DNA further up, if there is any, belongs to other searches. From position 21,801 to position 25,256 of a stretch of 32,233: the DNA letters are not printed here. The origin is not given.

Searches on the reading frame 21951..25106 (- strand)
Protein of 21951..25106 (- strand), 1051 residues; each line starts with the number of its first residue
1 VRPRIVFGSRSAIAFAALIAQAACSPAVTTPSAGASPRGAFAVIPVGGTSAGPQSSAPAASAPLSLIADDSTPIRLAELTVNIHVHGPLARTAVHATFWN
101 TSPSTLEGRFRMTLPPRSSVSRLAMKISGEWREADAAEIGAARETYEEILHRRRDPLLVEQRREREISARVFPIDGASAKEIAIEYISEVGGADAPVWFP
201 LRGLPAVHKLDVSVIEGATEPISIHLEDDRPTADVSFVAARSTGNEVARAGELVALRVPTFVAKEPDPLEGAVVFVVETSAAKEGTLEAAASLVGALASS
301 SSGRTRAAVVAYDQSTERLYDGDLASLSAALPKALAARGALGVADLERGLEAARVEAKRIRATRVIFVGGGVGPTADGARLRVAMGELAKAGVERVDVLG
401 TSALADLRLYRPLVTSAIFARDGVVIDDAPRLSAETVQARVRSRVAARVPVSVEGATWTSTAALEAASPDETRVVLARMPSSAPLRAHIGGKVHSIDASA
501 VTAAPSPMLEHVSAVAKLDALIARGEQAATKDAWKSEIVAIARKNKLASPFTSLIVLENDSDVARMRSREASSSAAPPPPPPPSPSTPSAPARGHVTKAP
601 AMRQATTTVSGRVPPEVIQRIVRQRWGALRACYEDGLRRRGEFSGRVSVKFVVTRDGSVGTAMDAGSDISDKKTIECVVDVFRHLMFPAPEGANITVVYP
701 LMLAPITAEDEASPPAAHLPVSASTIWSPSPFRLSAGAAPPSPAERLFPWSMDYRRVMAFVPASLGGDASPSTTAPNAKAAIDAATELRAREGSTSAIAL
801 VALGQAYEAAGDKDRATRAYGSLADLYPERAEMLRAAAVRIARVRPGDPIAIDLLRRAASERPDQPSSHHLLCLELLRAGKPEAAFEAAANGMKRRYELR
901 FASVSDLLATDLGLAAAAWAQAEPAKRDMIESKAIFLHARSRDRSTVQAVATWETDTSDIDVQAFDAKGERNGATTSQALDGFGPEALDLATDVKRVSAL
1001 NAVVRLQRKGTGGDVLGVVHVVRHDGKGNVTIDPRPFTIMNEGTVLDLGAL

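Call 7: search_protein_families(library=ncbifam, proteins=[window:21954-25106:-], max_evalue=1)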
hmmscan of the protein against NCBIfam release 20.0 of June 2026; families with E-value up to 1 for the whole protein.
window:21954-25106:- (1051 aa): 9 families
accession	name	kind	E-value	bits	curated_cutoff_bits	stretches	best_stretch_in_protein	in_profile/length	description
NF033768.1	myxo_SS_tail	domain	6.9e-19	67.8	40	1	615-703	3-91/92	AgmX/PglI C-terminal domain-containing protein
TIGR03788.1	marine_srt_targ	equivalog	1.6e-18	66.5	551.65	2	80-191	4-115/629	marine proteobacterial sortase target protein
NF033760.1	gliding_GltG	equivalog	2.3e-17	62.8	650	1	604-704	545-646/650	adventurous gliding motility protein GltG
TIGR04477.1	sorted_by_XrtN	equivalog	4.2e-09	35.1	250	2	104-182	358-437/822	XrtN system VIT domain-containing protein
TIGR02921.1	PEP_integral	hypoth_equivalog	1.2e-05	23.7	200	1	75-181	405-516/922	TIGR02921 family PEP-CTERM protein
NF040959.1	MamA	equivalog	0.00011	21.7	200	1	799-890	73-163/204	magnetosome protein MamA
TIGR02917.1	PEP_TPR_lipo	equivalog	0.00014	19.9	312.2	1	778-931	583-731/899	XrtA/PEP-CTERM system TPR-repeat protein PrsT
TIGR04286.1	MSEP-CTERM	equivalog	0.00017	19.7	150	1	92-177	483-569/920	MSEP-CTERM sorting domain-containing protein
TIGR02795.1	tol_pal_ybgF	equivalog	0.033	14.8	90.1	1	791-836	70-115/119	tol-pal system protein YbgF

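Call 8: search_protein_families(library=pfam, proteins=[window:21954-25106:-], max_evalue=1)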
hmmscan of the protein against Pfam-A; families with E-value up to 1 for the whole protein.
window:21954-25106:- (1051 aa): 7 families
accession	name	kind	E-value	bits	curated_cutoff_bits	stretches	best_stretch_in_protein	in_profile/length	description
PF08487.16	VIT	-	1.3e-16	61.2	26.5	1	77-186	2-111/111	Vault protein inter-alpha-trypsin domain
PF13174.12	TPR_6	-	0.0006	20.7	26.3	1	799-829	2-32/33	Tetratricopeptide repeat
PF13519.12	VWA_2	-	0.0016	19.5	27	1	273-370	1-105/107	von Willebrand factor type A domain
PF13428.12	TPR_14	-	0.022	15.9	23.5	1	799-838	3-42/44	Tetratricopeptide repeat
PF13757.12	VIT_2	-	0.023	15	23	1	71-127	9-65/78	Vault protein inter-alpha-trypsin domain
PF07719.23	TPR_2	-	0.031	14.8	27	1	798-829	2-33/34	Tetratricopeptide repeat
PF13176.12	TPR_7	-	0.057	14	27.9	1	799-830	1-32/36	Tetratricopeptide repeat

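Call 21: find_related_loci(query=window:21954-25106:-, collection=genome_contigs, flank=10000)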
Query window:21954-25106:- (1051 aa) in genome_contigs; peptide patterns used: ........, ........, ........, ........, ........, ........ (x = any residue, [..] = any of these).
170 stretches matched a pattern; 1 encode a relative of the query (tblastn E <= 1e-3); 1 distinct loci.
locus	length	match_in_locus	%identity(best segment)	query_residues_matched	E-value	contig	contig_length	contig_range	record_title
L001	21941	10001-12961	30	63-1051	2e-73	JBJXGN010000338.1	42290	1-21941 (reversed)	MAG: Kofleriaceae bacterium isolate F1F2.bin.256 k127_1930628, whole genome shotgun sequence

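Call 32: find_homologous_proteins(query=window:21954-25106:-, max_evalue=0.00001)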
Query window:21954-25106:- (1051 aa): 81 proteins with E <= 0.00001 among 8000 candidates.
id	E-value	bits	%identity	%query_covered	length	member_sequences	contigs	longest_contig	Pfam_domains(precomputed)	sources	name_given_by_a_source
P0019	0.0e+0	2151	97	100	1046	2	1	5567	PF08487.17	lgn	-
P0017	0.0e+0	1473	94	70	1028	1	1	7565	PF00150.25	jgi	-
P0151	6.1e-240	817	46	96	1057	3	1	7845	PF08487.17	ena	-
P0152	8.0e-239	814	48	94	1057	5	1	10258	PF08487.17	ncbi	-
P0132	3.7e-201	689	45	94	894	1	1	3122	PF08487.17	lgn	-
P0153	8.6e-198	678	41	94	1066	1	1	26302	PF08487.17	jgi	jgi:tetratricopeptide (TPR) repeat protein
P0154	3.1e-179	616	42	94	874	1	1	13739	PF08487.17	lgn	-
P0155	7.4e-178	612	41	94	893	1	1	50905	PF08487.17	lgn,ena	-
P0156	1.0e-177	611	38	98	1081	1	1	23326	PF14559.13,PF08487.17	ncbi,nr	ncbi:MAG: hypothetical protein JWP87_5455 [Labilithrix sp.]|nr:hypothetical protein [Labilithrix sp.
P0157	1.7e-177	611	42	89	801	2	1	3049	PF08487.17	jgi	jgi:tetratricopeptide (TPR) repeat protein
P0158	6.8e-176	605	38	95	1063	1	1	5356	PF08487.17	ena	-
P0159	2.5e-175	603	38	99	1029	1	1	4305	PF14559.13,PF08487.17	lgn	-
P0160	6.1e-172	592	40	94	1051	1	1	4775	PF08487.17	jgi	jgi:hypothetical protein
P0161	8.1e-169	582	37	94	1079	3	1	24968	PF08487.17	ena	-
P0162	1.8e-168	581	38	94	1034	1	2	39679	PF08487.17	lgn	-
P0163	3.5e-163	563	37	49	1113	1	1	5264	PF08487.17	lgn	-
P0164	4.9e-160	553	37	97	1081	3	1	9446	PF08487.17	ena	-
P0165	4.3e-154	533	38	43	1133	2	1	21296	PF13768.13,PF08487.17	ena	-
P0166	9.9e-154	532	38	43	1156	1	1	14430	PF13768.13,PF08487.17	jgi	jgi:Vault protein inter-alpha-trypsin domain/von Willebrand factor type A domain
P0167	2.6e-153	531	38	97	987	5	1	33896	PF08487.17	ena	-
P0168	3.1e-151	524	38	48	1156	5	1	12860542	PF08487.17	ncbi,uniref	ncbi:AgmX/PglI C-terminal domain-containing protein [Sorangium cellulosum]|uniref:AgmX/PglI C-termin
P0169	3.7e-149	517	37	43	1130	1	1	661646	PF13768.13,PF08487.17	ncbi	-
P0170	1.7e-148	515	38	48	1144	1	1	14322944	PF08487.17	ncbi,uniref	ncbi:AgmX/PglI C-terminal domain-containing protein [Sorangium sp. So ce861]|uniref:AgmX/PglI C-term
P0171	4.1e-147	510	39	43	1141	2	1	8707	PF08487.17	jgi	jgi:hypothetical protein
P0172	4.2e-142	493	37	43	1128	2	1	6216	PF08487.17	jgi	jgi:hypothetical protein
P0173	6.8e-140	486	39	43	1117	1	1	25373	PF08487.17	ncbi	-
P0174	6.4e-138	480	36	43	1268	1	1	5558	PF08487.17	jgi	-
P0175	1.0e-136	476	37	43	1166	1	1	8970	PF08487.17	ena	-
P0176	7.3e-136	473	36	43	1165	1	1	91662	PF13768.13,PF08487.17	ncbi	-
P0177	2.3e-134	468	36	43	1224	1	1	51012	PF13768.13,PF00092.35,PF08487.17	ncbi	-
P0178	3.0e-132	461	38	43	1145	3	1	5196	PF13432.13,PF08487.17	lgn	-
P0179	4.6e-122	427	37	48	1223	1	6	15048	PF13768.13,PF08487.17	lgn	-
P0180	1.4e-120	422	37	49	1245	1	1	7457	PF13768.13,PF13431.13,PF08487.17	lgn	-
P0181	4.0e-118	414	34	50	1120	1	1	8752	PF13715.13,PF13620.13,PF08487.17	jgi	jgi:hypothetical protein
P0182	2.2e-117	412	35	49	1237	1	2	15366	PF13768.13,PF13431.13,PF03544.20,PF08487.17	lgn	-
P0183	3.3e-113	398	35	50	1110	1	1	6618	PF13715.13,PF13620.13,PF08487.17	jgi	jgi:hypothetical protein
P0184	1.7e-108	382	33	53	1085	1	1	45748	PF13431.13,PF08487.17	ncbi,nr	ncbi:MAG TPA: VIT domain-containing protein [Polyangiaceae bacterium]|nr:VIT domain-containing prote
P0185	1.5e-103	366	35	49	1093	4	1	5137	PF08487.17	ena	-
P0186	2.0e-101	359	31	53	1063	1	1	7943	PF08487.17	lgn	-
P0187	1.6e-98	349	33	48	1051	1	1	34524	PF08487.17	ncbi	-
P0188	2.2e-98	349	32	48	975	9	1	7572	PF14559.13,PF13424.13,PF13432.13,PF13428.13,PF08487.17,PF07719.24,PF13174.13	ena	-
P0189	3.5e-98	348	31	48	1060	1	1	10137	PF14559.13,PF13432.13,PF08487.17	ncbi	-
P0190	5.3e-98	347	33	48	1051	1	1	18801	PF08487.17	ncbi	-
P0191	1.3e-97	346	32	48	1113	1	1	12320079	PF08487.17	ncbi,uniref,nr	ncbi:VIT domain-containing protein [Polyangium aurulentum]|uniref:VIT domain-containing protein n=1 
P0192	1.4e-97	346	31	48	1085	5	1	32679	PF08487.17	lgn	-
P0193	1.5e-97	346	32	49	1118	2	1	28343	PF13768.13,PF14559.13,PF13431.13,PF08487.17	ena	-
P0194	1.7e-97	346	32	48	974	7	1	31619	PF13768.13,PF14559.13,PF13432.13,PF13428.13,PF08487.17,PF07719.24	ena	-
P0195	7.8e-95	337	34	48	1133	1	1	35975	PF08487.17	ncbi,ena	-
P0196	1.8e-93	332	31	52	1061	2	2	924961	PF08487.17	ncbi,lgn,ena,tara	tara:strand:+ start:89609 stop:92794 length:3186 start_codon:yes stop_codon:yes gene_type:complete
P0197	5.6e-93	331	32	49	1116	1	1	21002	PF08487.17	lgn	-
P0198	1.1e-92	330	31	48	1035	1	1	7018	PF08487.17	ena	-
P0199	2.8e-92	329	30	49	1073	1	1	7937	PF08487.17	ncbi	-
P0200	5.2e-92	328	34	52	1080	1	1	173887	PF08487.17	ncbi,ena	-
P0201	1.9e-91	326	31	48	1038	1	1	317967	PF14559.13,PF13424.13,PF08487.17,PF07719.24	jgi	jgi:hypothetical protein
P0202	3.4e-89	318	34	48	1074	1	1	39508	PF13715.13,PF13620.13,PF08487.17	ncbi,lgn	-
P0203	2.9e-88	315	34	48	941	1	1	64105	PF14559.13,PF08487.17,PF07719.24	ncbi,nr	ncbi:MAG: hypothetical protein H6737_30540 [Alphaproteobacteria bacterium]|nr:hypothetical protein [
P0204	3.0e-88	315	33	53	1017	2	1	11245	PF14559.13,PF13432.13,PF08487.17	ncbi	-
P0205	2.2e-87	312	33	48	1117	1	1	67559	PF08487.17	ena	-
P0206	4.5e-87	311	31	53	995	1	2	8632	PF08487.17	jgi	jgi:hypothetical protein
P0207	1.9e-86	309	30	53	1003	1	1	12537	PF08487.17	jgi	jgi:hypothetical protein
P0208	3.1e-86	309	33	48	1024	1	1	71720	PF13432.13,PF08487.17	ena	-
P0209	3.3e-85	305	36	49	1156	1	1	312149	PF08487.17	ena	-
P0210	8.2e-84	301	32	51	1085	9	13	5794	PF08487.17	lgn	-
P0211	2.6e-82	296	35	48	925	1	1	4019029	PF03544.20,PF08487.17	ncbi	ncbi:MAG: VIT domain-containing protein [Minicystis sp.]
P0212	8.7e-82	294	31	48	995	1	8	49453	PF13432.13,PF08487.17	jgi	jgi:hypothetical protein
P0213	4.5e-81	291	31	53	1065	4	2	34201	PF08487.17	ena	-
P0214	2.6e-75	272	33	53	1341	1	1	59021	PF08487.17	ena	-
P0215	1.6e-71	260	32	48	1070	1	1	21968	PF08487.17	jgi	jgi:hypothetical protein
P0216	3.9e-71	259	31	48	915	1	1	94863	PF08487.17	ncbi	-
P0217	7.9e-70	254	30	48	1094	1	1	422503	PF08487.17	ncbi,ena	-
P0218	3.7e-62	229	33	54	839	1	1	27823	PF08487.17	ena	-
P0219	8.7e-60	221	32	49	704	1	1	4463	PF08487.17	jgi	jgi:Vault protein inter-alpha-trypsin domain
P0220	7.6e-31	125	41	15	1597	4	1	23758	PF13432.13,PF08487.17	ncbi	ncbi:MAG: AgmX/PglI C-terminal domain-containing protein [Myxococcales bacterium]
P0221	5.0e-30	122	41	15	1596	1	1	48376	PF13768.13,PF13432.13,PF08487.17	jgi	jgi:hypothetical protein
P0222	2.1e-29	120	48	12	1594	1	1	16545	PF08487.17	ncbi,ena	-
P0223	1.5e-27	114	48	10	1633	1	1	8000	PF13432.13,PF08487.17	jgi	jgi:Ca-activated chloride channel family protein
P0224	1.1e-25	108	42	11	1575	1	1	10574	PF13432.13,PF08487.17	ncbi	-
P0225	1.8e-21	94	42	11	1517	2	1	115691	PF13768.13,PF14559.13,PF08487.17,PF07719.24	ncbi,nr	ncbi:MAG: AgmX/PglI C-terminal domain-containing protein [Polyangiaceae bacterium]|nr:AgmX/PglI C-te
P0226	8.3e-13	66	34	14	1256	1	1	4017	PF08487.17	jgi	jgi:hypothetical protein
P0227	4.8e-11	60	35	11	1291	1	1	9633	PF04773.19,PF13757.13,PF08487.17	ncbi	-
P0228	1.1e-7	49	36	11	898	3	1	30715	PF13768.13,PF08487.17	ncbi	ncbi:MAG: VIT and VWA domain-containing protein, partial [Polyangiaceae bacterium]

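Call 38: find_encoding_contigs(protein=window:21951-25106:-, flank=10000, max_places=4)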
Protein window:21951-25106:- (1051 aa): 1 contig read that carries it; 1 place shown.
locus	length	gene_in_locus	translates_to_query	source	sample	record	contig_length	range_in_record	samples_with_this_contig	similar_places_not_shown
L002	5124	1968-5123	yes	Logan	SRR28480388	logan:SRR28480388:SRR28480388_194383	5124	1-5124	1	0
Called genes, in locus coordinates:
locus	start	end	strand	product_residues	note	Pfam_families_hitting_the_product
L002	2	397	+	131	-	?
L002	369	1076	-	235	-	PF08279:HTH_11, PF12840:HTH_20 (faint), PF19187:HTH_PafC (faint), PF13280:WYL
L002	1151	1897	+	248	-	PF00293:NUDIX, PF21906:WHD_NrtR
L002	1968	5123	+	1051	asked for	PF08487:VIT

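Call 39: find_encoding_contigs(protein=P0155, flank=10000, max_places=1)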
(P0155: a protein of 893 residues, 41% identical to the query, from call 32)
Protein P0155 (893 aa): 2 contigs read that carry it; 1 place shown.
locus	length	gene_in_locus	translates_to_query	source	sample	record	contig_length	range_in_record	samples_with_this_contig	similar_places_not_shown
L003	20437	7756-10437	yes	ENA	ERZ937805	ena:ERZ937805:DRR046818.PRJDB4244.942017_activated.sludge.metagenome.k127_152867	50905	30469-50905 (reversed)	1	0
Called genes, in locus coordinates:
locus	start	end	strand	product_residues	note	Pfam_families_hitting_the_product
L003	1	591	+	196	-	?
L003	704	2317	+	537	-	PF04932:Wzy_C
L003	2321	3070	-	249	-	PF01925:TauE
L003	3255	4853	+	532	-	PF02776:TPP_enzyme_N, PF00205:TPP_enzyme_M, PF02775:TPP_enzyme_C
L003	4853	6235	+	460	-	PF00171:Aldedh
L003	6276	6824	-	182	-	PF13280:WYL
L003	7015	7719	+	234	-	PF00293:NUDIX, PF21906:WHD_NrtR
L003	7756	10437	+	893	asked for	PF08487:VIT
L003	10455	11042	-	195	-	PF00081:Sod_Fe_N, PF02777:Sod_Fe_C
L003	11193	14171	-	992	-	PF00691:OmpA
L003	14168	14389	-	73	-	-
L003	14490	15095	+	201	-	-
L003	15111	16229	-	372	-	PF00561:Abhydrolase_1 (faint)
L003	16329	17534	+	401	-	PF00817:IMS, PF11798:IMS_HHH (weak), PF11799:IMS_C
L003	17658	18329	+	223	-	-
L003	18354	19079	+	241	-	-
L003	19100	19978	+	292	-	PF00753:Lactamase_B, PF12706:Lactamase_B_2 (weak), PF23023:Anti-Pycsar_Apyc1 (weak)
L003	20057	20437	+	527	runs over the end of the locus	-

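Call 40: find_encoding_contigs(protein=P0162, flank=10000, max_places=1)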
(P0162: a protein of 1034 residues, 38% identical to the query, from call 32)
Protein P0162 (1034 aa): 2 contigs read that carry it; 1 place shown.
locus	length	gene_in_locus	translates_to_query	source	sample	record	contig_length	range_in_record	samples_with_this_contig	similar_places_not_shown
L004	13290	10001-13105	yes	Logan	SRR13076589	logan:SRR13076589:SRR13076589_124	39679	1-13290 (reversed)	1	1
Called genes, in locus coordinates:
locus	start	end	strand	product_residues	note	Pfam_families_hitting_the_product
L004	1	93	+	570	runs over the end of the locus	PF01343:Peptidase_S49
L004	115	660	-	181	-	-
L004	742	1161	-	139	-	PF00293:NUDIX, PF14815:NUDIX_4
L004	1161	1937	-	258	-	PF00498:FHA, PF16697:Yop-YscD_cpl (weak)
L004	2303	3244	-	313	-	PF05235:CHAD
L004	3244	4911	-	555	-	PF00753:Lactamase_B, PF23023:Anti-Pycsar_Apyc1 (faint), PF12706:Lactamase_B_2, PF22505:RNase_J_b_CASP, PF07521:RMMBL, PF17770:RNase_J_C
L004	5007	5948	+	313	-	PF00142:Fer4_NifH (weak), PF01656:CbiA, PF02374:ArsA_ATPase, PF10609:ParA (faint), PF13614:AAA_31 (weak)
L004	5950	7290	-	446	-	-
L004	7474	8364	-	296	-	PF09346:SMI1_KNR4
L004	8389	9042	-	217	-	PF08279:HTH_11, PF19187:HTH_PafC (faint), PF13280:WYL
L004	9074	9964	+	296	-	PF00293:NUDIX, PF21906:WHD_NrtR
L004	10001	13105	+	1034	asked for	PF08487:VIT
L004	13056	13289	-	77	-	?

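Call 41: find_encoding_contigs(protein=P0168, flank=10000, max_places=1)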
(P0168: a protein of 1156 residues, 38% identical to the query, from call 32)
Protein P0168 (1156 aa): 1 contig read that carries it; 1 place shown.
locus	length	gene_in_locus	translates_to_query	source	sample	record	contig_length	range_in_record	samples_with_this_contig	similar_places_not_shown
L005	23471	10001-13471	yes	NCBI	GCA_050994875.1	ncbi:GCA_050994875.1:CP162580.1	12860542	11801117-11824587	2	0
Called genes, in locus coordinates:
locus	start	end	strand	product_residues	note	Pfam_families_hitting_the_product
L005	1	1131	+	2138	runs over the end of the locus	PF03534:SpvB (weak), PF05593:RHS_repeat (faint), PF13517:FG-GAP_3 (faint), PF01839:FG-GAP (faint), PF12256:TcdB_toxin_midN, PF25023:TEN_YD-shell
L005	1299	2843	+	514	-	PF00069:Pkinase, PF07714:PK_Tyr_Ser-Thr, PF14531:Kinase-like (faint)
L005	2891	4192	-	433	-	PF01554:MatE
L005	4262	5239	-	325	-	PF03881:Fructosamin_kin (weak), PF01636:APH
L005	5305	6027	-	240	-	PF02798:GST_N, PF13417:GST_N_3, PF13409:GST_N_2, PF00043:GST_C, PF13410:GST_C_2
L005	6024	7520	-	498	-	PF00857:Isochorismatase, PF13532:2OG-FeII_Oxy_2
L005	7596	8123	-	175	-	PF07883:Cupin_2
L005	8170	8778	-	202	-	PF07336:ABATE, PF11706:zf-CGNR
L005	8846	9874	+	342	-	PF00561:Abhydrolase_1, PF12697:Abhydrolase_6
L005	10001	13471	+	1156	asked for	PF08487:VIT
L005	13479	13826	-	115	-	-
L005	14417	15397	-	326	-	PF20720:nSTAND3 (weak), PF13401:AAA_22 (faint), PF00004:AAA, PF07728:AAA_5 (faint)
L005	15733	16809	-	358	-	-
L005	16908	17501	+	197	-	PF00440:TetR_N, PF16859:TetR_C_11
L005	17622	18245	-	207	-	-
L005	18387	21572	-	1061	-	-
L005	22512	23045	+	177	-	-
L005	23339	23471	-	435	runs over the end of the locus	PF01590:GAF, PF13185:GAF_2, PF13492:GAF_3 (weak), PF02518:HATPase_c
